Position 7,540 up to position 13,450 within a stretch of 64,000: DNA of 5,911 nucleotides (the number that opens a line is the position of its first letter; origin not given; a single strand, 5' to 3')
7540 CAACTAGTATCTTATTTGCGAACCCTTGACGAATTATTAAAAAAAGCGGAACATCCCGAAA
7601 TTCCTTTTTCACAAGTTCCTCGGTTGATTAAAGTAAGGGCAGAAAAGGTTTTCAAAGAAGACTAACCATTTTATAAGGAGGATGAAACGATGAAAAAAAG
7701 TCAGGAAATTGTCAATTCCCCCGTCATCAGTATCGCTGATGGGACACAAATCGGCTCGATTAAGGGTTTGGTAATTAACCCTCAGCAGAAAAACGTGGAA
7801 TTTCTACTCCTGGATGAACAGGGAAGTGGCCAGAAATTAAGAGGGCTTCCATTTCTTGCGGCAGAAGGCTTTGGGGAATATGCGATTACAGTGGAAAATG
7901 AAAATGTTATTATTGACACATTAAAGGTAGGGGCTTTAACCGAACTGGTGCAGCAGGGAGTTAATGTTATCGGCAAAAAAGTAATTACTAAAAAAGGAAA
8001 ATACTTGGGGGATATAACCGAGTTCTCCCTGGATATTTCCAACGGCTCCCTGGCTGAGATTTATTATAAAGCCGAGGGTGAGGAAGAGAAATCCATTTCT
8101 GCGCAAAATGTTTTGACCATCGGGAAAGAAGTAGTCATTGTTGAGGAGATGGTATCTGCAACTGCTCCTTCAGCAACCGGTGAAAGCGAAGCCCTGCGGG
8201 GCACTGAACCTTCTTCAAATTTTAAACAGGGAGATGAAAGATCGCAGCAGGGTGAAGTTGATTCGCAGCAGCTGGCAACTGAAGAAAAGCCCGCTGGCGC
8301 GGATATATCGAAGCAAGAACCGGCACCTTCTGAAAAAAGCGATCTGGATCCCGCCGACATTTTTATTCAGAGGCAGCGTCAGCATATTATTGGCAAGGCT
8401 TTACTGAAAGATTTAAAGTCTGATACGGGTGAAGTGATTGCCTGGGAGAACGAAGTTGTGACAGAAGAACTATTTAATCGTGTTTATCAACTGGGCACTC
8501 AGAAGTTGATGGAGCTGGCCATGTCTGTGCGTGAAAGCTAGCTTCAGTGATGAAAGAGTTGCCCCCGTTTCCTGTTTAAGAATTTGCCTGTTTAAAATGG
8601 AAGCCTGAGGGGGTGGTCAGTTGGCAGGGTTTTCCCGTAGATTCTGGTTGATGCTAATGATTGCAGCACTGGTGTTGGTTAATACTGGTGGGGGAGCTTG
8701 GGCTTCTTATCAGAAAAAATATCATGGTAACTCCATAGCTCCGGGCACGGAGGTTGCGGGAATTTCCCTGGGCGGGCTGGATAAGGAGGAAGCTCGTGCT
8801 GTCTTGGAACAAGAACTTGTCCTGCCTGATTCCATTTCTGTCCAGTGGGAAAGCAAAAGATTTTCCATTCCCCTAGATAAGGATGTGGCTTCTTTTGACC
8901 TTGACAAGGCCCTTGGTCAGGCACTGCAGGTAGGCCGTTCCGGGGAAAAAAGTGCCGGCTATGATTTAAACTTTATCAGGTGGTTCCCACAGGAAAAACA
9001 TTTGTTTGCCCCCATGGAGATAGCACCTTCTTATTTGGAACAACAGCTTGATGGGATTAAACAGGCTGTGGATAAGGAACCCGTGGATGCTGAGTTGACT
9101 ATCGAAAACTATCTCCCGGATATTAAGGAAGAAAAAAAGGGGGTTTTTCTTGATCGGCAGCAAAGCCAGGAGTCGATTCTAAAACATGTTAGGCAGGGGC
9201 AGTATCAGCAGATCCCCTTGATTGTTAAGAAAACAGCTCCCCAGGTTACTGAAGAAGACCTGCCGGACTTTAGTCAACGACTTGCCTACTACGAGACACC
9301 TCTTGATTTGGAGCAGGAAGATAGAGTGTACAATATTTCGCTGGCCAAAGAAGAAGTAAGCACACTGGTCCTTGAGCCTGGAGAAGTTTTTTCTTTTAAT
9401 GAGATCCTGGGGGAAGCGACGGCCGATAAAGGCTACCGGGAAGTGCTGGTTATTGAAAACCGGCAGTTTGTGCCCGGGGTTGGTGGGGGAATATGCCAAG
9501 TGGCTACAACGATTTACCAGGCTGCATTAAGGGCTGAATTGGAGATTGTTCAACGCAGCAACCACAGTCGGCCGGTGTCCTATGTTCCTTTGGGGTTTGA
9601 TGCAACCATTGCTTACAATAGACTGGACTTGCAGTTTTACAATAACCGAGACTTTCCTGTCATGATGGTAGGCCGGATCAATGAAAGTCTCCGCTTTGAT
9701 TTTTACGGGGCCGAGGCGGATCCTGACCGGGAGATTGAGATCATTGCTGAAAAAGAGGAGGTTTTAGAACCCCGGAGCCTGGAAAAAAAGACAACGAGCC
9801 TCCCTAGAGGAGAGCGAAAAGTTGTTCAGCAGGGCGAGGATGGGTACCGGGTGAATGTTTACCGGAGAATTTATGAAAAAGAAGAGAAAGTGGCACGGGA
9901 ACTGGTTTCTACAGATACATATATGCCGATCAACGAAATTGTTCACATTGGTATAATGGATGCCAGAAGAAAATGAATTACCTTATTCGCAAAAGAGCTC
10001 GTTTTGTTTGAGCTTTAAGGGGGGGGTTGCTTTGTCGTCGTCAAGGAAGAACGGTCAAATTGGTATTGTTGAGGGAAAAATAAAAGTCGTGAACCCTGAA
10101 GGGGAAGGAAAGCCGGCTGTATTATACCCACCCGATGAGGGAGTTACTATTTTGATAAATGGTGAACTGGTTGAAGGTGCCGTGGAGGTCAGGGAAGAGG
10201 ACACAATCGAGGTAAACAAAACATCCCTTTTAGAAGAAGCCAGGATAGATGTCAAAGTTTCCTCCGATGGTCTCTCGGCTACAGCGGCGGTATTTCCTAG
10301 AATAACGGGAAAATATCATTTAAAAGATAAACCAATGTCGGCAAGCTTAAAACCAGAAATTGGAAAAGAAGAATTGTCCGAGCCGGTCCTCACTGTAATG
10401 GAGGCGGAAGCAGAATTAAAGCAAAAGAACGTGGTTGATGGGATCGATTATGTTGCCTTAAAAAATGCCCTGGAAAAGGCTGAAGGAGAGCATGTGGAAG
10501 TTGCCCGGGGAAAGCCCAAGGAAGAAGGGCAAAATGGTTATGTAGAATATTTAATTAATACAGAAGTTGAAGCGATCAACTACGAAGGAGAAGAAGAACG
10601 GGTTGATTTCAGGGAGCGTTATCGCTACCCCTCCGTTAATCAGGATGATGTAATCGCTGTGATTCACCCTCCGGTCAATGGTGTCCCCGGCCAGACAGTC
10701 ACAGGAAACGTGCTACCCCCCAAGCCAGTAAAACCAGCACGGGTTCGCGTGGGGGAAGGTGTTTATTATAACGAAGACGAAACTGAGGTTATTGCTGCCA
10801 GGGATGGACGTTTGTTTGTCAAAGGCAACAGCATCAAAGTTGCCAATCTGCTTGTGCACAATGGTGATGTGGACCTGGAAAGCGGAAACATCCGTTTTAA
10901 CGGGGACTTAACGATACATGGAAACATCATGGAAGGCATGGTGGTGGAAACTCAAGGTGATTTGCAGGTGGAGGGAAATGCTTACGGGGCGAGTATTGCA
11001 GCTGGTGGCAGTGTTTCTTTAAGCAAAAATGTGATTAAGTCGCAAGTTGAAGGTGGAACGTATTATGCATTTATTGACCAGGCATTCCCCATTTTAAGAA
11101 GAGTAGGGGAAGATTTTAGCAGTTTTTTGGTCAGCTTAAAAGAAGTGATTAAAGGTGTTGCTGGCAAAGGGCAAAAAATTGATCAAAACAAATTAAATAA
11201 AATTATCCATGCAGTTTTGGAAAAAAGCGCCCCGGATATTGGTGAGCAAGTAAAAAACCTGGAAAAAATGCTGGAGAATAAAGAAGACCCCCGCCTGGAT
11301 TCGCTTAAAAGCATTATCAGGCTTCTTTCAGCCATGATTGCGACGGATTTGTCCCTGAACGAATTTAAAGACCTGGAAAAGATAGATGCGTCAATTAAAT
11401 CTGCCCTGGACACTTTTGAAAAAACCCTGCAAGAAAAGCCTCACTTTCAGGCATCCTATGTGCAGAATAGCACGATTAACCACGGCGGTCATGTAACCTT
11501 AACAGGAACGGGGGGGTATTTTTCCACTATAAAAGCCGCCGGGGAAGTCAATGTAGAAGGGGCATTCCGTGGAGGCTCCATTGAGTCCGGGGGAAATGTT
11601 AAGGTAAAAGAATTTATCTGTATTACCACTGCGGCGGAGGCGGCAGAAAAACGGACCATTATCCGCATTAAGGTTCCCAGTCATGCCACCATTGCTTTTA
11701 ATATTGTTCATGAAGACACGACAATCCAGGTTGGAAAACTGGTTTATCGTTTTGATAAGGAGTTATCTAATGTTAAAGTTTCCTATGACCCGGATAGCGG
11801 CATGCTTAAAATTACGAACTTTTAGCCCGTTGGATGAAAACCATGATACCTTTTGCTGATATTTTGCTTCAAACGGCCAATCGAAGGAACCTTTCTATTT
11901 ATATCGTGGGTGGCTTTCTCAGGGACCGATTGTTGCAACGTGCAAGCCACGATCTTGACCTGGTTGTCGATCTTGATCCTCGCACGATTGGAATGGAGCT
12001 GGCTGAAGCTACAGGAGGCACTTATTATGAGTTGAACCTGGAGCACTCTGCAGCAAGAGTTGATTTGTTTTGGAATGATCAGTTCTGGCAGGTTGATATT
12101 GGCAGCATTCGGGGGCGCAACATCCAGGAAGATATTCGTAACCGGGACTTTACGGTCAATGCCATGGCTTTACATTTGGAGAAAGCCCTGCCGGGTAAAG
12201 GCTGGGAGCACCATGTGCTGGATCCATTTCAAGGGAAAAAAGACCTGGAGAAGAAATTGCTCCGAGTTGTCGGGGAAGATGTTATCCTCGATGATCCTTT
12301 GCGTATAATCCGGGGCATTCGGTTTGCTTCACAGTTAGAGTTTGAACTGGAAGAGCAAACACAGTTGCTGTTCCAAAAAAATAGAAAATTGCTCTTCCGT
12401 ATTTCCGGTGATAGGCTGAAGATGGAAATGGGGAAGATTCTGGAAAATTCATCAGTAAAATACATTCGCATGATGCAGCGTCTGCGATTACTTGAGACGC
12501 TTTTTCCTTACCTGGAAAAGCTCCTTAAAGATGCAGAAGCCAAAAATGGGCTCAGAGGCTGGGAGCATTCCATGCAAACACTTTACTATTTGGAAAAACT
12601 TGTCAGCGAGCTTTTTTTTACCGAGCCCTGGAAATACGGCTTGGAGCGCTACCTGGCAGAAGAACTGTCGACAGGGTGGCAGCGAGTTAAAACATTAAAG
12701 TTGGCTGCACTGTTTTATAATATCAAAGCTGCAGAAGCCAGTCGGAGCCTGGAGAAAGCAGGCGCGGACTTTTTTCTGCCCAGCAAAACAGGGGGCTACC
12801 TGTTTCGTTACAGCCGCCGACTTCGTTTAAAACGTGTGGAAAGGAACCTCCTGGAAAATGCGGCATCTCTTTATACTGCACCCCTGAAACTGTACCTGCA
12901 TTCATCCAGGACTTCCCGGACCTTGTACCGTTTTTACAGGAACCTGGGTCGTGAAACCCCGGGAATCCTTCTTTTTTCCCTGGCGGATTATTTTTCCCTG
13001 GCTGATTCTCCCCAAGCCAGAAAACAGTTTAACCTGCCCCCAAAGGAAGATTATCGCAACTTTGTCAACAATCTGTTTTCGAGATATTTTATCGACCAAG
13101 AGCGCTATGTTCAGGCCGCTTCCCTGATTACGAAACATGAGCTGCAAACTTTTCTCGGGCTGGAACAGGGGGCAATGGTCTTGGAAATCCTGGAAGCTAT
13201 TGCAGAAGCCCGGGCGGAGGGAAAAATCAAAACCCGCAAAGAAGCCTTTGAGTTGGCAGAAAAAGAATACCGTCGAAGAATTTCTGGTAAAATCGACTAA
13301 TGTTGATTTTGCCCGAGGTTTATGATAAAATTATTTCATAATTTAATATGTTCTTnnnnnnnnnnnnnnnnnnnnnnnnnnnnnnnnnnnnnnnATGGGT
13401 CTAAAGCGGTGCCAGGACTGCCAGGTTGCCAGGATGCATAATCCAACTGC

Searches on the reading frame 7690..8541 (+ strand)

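Call 85: search_protein_families(library=pfam, proteins=[window:7690-8541:+], max_evalue=0.00001)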
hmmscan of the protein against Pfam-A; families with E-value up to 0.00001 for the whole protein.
window:7690-8541:+ (283 aa): 1 family
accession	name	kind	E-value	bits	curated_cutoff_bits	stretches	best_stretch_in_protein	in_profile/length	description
PF05239.21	PRC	-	9.1e-13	48.5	21.2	0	92-154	8-74/78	PRC-barrel domain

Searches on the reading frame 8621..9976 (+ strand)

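Call 85: search_protein_families(library=pfam, proteins=[window:8621-9976:+], max_evalue=0.00001)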
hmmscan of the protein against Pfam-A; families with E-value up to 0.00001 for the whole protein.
window:8621-9976:+ (451 aa): 3 families
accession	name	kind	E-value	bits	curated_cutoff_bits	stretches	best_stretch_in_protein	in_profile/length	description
PF04294.18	VanW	-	1.4e-45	154.4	27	1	235-355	2-122/130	VanW like protein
PF07501.17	G5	-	3.3e-12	46.9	23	1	378-444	6-73/75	G5 domain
PF12229.13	PG_binding_4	-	2.3e-11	44.3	22.1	1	90-196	10-114/117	Putative peptidoglycan binding domain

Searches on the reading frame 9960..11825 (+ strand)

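Call 85: search_protein_families(library=pfam, proteins=[window:9960-11825:+], max_evalue=0.00001)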
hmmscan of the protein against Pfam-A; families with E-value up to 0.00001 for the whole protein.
window:9960-11825:+ (621 aa): 2 families
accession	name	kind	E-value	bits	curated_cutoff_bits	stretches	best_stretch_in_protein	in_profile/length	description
PF20250.3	FapA_N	-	9.8e-42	142.8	27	1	96-289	1-177/178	Flagellar Assembly Protein A N-terminal region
PF03961.19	FapA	-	2.6e-21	76.9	31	1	297-363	2-71/272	Flagellar Assembly Protein A beta solenoid domain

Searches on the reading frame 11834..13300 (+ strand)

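Call 85: search_protein_families(library=pfam, proteins=[window:11834-13300:+], max_evalue=0.00001)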
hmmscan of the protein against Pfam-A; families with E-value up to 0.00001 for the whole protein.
window:11834-13300:+ (488 aa): 2 families
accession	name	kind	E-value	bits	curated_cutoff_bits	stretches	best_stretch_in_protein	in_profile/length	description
PF01743.26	PolyA_pol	-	5.6e-18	65.9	23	1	22-144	1-126/126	Poly A polymerase head domain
PF12627.12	PolyA_pol_RNAbd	-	1.6e-10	41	22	1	170-229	2-62/64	Probable RNA and SrmB- binding site of polymerase A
